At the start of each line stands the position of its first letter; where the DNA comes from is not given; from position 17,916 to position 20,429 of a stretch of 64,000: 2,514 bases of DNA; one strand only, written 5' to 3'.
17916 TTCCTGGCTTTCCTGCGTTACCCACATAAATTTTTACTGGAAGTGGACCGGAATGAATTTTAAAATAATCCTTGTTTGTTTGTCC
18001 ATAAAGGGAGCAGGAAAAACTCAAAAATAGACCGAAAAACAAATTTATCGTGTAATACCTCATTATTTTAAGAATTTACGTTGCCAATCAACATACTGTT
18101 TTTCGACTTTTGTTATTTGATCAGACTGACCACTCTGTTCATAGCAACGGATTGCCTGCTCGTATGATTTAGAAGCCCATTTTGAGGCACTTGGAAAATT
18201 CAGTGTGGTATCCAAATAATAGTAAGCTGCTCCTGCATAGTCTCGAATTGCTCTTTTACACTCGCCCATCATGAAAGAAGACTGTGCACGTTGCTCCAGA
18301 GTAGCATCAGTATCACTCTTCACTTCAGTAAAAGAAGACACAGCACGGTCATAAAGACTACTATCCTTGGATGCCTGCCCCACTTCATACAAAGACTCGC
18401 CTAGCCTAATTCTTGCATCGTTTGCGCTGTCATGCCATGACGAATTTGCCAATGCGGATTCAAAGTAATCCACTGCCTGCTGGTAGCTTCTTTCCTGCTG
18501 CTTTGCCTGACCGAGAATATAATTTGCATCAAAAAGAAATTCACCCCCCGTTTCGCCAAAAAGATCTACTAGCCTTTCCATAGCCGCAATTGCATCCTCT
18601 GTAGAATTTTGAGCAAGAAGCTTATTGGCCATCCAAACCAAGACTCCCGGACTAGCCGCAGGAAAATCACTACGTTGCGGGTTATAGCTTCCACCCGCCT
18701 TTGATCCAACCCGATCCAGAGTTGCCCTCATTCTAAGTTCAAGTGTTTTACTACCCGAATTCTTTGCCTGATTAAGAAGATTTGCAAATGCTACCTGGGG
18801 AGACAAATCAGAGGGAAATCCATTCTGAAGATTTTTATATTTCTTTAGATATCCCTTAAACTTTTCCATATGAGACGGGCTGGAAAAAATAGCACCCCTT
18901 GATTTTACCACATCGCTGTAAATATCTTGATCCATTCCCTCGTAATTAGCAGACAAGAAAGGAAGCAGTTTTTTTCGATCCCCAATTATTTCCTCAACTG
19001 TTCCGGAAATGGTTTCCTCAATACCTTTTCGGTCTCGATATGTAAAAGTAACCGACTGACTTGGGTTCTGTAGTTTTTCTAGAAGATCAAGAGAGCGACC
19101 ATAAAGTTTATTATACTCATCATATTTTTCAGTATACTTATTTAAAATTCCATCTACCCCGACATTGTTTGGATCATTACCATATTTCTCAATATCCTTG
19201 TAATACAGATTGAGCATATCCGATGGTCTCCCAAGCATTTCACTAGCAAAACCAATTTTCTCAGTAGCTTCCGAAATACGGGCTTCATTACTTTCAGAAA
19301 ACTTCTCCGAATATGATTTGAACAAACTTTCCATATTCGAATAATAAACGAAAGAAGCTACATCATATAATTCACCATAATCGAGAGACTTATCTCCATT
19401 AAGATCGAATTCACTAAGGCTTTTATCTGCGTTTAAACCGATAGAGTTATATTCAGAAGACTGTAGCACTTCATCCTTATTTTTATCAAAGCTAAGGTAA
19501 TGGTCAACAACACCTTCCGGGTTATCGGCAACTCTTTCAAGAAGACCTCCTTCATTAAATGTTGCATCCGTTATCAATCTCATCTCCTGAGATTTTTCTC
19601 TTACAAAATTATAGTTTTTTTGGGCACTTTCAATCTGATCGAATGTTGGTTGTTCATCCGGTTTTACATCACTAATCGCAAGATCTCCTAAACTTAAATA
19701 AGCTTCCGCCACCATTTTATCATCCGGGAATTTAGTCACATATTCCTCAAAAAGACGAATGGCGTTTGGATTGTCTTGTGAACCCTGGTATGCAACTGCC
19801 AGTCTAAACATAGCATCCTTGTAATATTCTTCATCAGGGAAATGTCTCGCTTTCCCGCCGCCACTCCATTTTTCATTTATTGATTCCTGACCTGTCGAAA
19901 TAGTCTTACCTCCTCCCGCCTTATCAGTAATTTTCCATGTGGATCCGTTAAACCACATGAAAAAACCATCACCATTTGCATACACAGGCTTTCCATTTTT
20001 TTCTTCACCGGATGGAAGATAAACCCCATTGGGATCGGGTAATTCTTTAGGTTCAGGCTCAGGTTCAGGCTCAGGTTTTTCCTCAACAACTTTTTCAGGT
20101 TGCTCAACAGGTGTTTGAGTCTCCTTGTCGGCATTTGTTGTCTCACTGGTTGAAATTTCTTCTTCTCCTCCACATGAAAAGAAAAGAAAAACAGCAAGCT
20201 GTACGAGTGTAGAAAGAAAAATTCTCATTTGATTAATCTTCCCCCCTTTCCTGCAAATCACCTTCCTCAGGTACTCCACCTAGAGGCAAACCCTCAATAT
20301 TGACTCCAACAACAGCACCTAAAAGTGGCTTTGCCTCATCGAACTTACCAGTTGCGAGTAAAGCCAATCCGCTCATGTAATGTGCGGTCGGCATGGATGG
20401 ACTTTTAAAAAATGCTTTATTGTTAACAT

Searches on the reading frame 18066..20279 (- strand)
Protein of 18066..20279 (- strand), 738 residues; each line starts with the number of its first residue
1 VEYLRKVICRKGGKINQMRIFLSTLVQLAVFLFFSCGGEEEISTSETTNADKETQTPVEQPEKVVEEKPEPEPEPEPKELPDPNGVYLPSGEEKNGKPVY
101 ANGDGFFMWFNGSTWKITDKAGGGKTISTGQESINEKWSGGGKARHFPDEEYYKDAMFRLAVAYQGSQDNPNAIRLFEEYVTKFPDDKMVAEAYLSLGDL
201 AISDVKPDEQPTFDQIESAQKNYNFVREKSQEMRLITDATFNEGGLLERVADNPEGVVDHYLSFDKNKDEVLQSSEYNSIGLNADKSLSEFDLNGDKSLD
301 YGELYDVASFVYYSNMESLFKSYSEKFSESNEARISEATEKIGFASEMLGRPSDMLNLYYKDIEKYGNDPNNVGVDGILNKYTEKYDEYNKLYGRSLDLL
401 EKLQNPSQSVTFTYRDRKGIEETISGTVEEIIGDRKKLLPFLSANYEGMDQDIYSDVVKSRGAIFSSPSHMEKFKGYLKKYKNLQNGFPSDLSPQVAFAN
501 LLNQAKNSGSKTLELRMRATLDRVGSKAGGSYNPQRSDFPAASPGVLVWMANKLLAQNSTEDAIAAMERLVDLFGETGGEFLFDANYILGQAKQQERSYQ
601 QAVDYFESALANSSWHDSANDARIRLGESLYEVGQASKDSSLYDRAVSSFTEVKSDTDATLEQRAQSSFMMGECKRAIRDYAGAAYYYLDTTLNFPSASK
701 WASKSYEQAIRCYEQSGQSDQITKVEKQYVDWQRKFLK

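Call 12: search_protein_families(library=ncbifam, proteins=[window:18066-20279:-], max_evalue=0.01)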
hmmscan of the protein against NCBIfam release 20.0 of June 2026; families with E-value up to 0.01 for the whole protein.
window:18066-20279:- (738 aa): 5 families
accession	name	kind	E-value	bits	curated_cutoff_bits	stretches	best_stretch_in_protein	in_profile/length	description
TIGR02795.1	tol_pal_ybgF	equivalog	5.3e-18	65.7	90.1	2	551-659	9-115/119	tol-pal system protein YbgF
TIGR03302.1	OM_YfiO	subfamily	5.9e-08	32.5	81.4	1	145-222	61-137/239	outer membrane protein assembly factor BamD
NF008068.0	PRK10803.1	equivalog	2.3e-07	31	383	1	556-657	155-254/263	cell division protein CpoB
NF040959.1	MamA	equivalog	1.2e-06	28.2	200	0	154-192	71-109/204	magnetosome protein MamA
NF052312.1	T9SS_PorW_SprE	equivalog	0.0011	17.7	250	0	548-656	145-245/716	type IX secretion system periplasmic lipoprotein PorW/SprE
